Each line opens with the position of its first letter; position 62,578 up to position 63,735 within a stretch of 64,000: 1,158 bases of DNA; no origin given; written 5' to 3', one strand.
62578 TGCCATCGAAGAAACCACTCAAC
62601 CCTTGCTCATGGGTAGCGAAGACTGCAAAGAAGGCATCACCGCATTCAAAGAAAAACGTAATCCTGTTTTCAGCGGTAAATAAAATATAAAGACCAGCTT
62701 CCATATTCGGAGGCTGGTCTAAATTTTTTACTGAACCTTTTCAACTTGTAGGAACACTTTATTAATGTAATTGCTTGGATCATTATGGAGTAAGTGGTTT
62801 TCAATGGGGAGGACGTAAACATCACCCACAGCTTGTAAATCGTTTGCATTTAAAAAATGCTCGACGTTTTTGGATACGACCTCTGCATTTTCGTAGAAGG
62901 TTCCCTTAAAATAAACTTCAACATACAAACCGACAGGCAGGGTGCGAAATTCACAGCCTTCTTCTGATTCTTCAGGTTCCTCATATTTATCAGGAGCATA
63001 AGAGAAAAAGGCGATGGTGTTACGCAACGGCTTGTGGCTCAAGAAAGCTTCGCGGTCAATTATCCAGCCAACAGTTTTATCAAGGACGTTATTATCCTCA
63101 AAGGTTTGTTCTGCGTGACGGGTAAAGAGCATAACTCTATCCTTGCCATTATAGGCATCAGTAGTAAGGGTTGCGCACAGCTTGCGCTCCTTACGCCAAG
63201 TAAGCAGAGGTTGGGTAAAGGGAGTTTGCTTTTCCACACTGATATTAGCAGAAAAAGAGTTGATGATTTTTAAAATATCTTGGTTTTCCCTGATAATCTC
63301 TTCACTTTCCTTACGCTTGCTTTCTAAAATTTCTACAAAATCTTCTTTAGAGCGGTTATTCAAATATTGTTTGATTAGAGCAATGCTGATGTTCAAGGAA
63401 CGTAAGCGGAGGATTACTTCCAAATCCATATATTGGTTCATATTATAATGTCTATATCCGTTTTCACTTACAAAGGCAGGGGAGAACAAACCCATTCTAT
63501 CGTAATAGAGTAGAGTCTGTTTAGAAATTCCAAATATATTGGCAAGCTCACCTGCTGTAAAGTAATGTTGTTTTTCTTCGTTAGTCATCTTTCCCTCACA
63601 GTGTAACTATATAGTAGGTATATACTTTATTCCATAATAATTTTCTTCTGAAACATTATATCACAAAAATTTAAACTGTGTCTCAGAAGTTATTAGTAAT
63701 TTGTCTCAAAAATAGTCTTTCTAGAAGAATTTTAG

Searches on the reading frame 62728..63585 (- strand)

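Call 44: search_protein_families(library=pfam, proteins=[window:62728-63585:-], max_evalue=0.001)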
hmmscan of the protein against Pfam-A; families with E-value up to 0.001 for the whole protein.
window:62728-63585:- (285 aa): 2 families
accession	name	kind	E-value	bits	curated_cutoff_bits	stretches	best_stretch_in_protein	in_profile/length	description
PF13411.12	MerR_1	-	5.2e-13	49.3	21.6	1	9-76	1-67/69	MerR HTH family regulatory protein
PF00376.29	MerR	-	2e-10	40.8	28.2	1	10-47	1-38/38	MerR family regulatory protein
